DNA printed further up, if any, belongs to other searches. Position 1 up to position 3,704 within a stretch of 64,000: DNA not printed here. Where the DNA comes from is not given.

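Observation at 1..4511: Decayed integrative island at tRNA-Glu carrying a giant SF1 helicase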

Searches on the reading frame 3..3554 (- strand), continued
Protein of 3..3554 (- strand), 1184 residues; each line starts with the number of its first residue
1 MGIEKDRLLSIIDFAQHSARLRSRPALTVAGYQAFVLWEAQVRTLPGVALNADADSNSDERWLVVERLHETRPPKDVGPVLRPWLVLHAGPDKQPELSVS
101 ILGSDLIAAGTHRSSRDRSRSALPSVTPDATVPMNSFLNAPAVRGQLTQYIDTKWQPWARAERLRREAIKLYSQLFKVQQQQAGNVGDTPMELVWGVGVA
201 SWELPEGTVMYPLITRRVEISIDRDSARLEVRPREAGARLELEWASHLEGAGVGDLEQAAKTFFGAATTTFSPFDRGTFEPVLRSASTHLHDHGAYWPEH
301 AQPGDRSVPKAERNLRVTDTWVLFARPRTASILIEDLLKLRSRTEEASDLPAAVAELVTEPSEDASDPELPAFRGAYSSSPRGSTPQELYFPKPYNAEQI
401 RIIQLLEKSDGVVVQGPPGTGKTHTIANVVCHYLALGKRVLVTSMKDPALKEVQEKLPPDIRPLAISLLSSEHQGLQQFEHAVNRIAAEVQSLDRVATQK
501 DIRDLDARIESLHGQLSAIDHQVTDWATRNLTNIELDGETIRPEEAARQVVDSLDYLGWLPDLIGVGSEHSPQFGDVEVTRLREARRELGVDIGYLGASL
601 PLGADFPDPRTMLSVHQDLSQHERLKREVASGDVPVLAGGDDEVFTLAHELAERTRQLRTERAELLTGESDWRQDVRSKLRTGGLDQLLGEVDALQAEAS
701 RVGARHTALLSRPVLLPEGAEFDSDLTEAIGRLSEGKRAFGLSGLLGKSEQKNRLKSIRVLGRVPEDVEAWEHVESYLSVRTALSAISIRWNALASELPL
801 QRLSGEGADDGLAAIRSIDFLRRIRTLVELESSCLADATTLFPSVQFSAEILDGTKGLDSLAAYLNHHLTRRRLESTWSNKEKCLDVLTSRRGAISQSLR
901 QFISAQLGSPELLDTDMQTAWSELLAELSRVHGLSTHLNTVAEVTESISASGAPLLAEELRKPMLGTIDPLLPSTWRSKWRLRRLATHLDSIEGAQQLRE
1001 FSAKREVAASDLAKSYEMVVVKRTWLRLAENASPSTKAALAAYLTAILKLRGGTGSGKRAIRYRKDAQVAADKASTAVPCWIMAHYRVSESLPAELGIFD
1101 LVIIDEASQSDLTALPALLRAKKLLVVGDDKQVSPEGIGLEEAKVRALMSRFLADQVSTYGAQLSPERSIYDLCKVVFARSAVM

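Call 22: find_encoding_contigs(protein=P0066, flank=10000, max_places=2)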
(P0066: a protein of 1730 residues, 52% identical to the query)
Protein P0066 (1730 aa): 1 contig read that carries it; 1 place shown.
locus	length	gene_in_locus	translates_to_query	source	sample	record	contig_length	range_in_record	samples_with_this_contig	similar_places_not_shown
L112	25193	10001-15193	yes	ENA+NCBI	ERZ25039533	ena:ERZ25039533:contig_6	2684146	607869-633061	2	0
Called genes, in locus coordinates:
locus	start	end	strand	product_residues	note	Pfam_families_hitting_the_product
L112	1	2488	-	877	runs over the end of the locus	PF00133:tRNA-synt_1, PF01921:tRNA-synt_1f (faint), PF01406:tRNA-synt_1e (faint), PF09334:tRNA-synt_1g (weak), PF08264:Anticodon_1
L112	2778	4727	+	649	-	PF16177:ACAS_N, PF00501:AMP-binding, PF13193:AMP-binding_C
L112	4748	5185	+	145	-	-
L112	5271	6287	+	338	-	PF01656:CbiA, PF02374:ArsA_ATPase (weak), PF07015:VirC1 (faint), PF10609:ParA (faint), PF13614:AAA_31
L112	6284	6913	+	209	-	PF18735:HEPN_RiboL-PSP (weak)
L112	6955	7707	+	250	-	-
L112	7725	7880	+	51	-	-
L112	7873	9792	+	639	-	PF01442:Apolipoprotein (faint), PF04513:Baculo_PEP_C (faint), PF02646:RmuC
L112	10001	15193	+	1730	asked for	PF13086:AAA_11 (weak), PF13245:AAA_19 (faint), PF13604:AAA_30 (weak), PF13087:AAA_12, PF18741:MTES_1575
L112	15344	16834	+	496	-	PF02796:HTH_7 (faint), PF00665:rve (faint), PF22483:Mu-transpos_C_2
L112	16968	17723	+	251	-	PF01695:IstB_IS21, PF00308:Bac_DnaA (weak)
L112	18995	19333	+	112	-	PF02452:PemK_toxin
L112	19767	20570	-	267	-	PF12697:Abhydrolase_6, PF00561:Abhydrolase_1, PF03096:Ndr, PF12146:Hydrolase_4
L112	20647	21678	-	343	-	PF13379:NMT1_2, PF09084:NMT1, PF12974:Phosphonate-bd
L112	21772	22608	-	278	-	PF00561:Abhydrolase_1, PF12146:Hydrolase_4 (faint), PF12697:Abhydrolase_6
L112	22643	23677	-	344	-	PF09084:NMT1, PF13379:NMT1_2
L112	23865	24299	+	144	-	PF02082:Rrf2, PF03444:WHD_HrcA (weak)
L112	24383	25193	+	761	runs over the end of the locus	PF03460:NIR_SIR_ferr, PF01077:NIR_SIR, PF03460:NIR_SIR_ferr, PF01077:NIR_SIR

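Call 23: find_encoding_contigs(protein=P0036, flank=10000, max_places=2)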
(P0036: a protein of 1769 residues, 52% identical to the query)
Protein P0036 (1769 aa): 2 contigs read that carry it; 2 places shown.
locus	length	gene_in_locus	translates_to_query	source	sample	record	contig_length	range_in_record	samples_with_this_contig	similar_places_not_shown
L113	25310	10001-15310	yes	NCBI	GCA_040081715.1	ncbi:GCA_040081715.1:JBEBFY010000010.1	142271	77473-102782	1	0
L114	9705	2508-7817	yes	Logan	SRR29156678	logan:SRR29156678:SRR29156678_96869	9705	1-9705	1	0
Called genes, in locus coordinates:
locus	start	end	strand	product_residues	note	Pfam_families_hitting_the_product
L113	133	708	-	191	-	-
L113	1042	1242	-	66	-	PF12728:HTH_17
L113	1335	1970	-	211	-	-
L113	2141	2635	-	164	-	-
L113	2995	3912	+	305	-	PF08281:Sigma70_r4_2 (weak), PF13011:LZ_Tnp_IS481, PF13384:HTH_23, PF13518:HTH_28, PF13551:HTH_29, PF13565:HTH_32 (weak), PF00665:rve, PF13683:rve_3, +2 more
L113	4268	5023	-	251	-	-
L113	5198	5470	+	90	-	PF12844:HTH_19, PF13560:HTH_31, PF01381:HTH_3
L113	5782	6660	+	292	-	-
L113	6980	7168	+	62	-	PF01402:RHH_1 (weak)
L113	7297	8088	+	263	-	PF08401:ArdcN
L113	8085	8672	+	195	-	PF00239:Resolvase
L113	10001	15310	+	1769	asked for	PF13086:AAA_11 (weak), PF13245:AAA_19 (faint), PF13604:AAA_30 (weak), PF13087:AAA_12, PF18741:MTES_1575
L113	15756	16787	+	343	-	-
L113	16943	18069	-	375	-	PF01527:HTH_Tnp_1, PF13518:HTH_28 (faint), PF13276:HTH_21, PF00665:rve, PF13683:rve_3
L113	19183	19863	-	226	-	PF02586:SRAP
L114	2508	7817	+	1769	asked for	PF13086:AAA_11 (weak), PF13245:AAA_19 (faint), PF13604:AAA_30 (weak), PF13087:AAA_12, PF18741:MTES_1575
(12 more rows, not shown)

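Call 51: search_solved_structures(query=P0003, max_evalue=0.01)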
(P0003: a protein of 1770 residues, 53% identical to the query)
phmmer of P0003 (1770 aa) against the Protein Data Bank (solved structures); distinct sequences matched with E-value up to 0.01: 13.
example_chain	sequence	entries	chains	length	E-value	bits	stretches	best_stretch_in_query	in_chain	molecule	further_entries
4b3g_A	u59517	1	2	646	1.2e-09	39.4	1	1102-1354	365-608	DNA-BINDING PROTEIN SMUBP-2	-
4b3f_X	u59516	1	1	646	1.2e-09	39.4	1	1102-1354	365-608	DNA-BINDING PROTEIN SMUBP-2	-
2xzo_A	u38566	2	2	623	2e-05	25.4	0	415-462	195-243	REGULATOR OF NONSENSE TRANSCRIPTS 1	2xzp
2gjk_A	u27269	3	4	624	2e-05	25.4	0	415-462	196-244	Regulator of nonsense transcripts 1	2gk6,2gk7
6ej5_A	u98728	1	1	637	2.2e-05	25.3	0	415-462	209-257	Regulator of nonsense transcripts 1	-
9qwn_A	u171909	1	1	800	4.3e-05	24.3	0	414-462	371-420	Isoform 2 of Regulator of nonsense transcripts 1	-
2wjv_A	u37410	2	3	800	4.5e-05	24.2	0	415-462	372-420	REGULATOR OF NONSENSE TRANSCRIPTS 1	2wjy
8ftm_A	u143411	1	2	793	0.00045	20.9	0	400-435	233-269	5'-3' RNA helicase-like protein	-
8rd3_A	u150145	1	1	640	0.001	19.8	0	418-478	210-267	ATP-dependent helicase NAM7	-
2xzl_A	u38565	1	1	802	0.0025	18.4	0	418-478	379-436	ATP-DEPENDENT HELICASE NAM7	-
9qdq_A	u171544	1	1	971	0.003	18.2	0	418-477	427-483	ATP-dependent helicase NAM7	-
5mzn_A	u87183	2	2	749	0.0039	17.8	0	415-441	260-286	Helicase SEN1,Helicase SEN1 | Helicase SEN1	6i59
8fth_A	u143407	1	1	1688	0.0064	17.1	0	400-435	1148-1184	5'-3' RNA helicase-like protein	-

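Call 76: find_encoding_contigs(protein=P0113, flank=10000, max_places=1)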
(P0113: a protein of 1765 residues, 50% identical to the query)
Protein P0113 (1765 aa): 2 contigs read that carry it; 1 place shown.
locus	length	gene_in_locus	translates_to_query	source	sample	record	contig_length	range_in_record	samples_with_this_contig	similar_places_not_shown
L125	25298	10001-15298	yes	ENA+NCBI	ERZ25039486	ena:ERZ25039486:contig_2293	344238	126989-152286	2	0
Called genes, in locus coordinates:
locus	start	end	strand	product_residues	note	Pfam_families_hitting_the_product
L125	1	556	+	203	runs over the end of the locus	-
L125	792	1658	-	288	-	PF07859:Abhydrolase_3 (weak), PF01738:DLH (weak)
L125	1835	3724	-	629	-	PF00656:Peptidase_C14, PF08308:PEGA, PF03781:FGE-sulfatase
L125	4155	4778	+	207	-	-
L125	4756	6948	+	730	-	PF05226:CHASE2, PF00211:Guanylate_cyc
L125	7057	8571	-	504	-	PF08269:dCache_2, PF17200:sCache_2, PF00015:MCPsignal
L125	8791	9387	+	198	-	PF00211:Guanylate_cyc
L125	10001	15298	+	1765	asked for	PF13086:AAA_11 (weak), PF13245:AAA_19 (faint), PF13604:AAA_30 (weak), PF13087:AAA_12, PF04480:DUF559 (faint), PF18741:MTES_1575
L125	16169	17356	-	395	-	PF04326:SLFN_AlbA_2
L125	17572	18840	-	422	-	PF13546:DDE_5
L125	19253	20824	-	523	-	PF00501:AMP-binding, PF13193:AMP-binding_C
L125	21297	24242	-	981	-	PF13401:AAA_22 (faint), PF23569:NBD_SMAX1 (weak), PF00004:AAA, PF17871:AAA_lid_9, PF00004:AAA (weak), PF07724:AAA_2, PF07728:AAA_5, PF10431:ClpB_D2-small, +7 more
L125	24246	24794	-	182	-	PF13526:DUF4125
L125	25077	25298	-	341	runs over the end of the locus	PF04055:Radical_SAM, PF13353:Fer4_12, PF00037:Fer4 (weak), PF12838:Fer4_7 (weak), PF13187:Fer4_9 (weak), PF13237:Fer4_10 (weak)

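Call 77: find_encoding_contigs(protein=P0079, flank=10000, max_places=1)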
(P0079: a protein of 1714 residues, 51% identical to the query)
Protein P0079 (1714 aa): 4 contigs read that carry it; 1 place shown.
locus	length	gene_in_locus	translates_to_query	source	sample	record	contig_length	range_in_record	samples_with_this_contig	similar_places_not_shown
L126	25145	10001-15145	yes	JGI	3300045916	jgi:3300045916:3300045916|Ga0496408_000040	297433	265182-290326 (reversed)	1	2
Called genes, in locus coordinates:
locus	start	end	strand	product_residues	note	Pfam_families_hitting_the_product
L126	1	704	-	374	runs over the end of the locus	PF02615:Ldh_2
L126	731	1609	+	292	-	PF12837:Fer4_6 (weak), PF13237:Fer4_10 (weak), PF25160:LdpA_Fe-S-bd (faint), PF00037:Fer4 (weak), PF12838:Fer4_7 (weak), PF13187:Fer4_9 (weak), PF14697:Fer4_21 (weak), PF27217:AF_0155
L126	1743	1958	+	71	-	-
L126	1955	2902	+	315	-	PF20208:ARPP-1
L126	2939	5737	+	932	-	PF12705:PDDEXK_1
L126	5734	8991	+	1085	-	PF00580:UvrD-helicase, PF13245:AAA_19, PF13538:UvrD_C_2 (faint), PF13361:UvrD_C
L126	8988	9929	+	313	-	PF13280:WYL, PF25583:WCX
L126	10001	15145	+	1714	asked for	PF13086:AAA_11 (weak), PF13245:AAA_19 (faint), PF13604:AAA_30 (faint), PF13087:AAA_12, PF04480:DUF559 (weak), PF18741:MTES_1575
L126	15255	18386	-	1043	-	PF09565:RE_NgoFVII, PF13091:PLDc_2, PF00270:DEAD, PF04851:ResIII, PF00271:Helicase_C, PF11907:DUF3427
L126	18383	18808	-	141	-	PF00293:NUDIX, PF14815:NUDIX_4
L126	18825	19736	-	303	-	PF13391:HNH_2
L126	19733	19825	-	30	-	-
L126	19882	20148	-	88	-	PF02452:PemK_toxin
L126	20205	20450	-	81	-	PF01402:RHH_1 (weak)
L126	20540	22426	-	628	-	PF04851:ResIII (faint), PF09848:SLFN-g3_helicase, PF20720:nSTAND3 (faint)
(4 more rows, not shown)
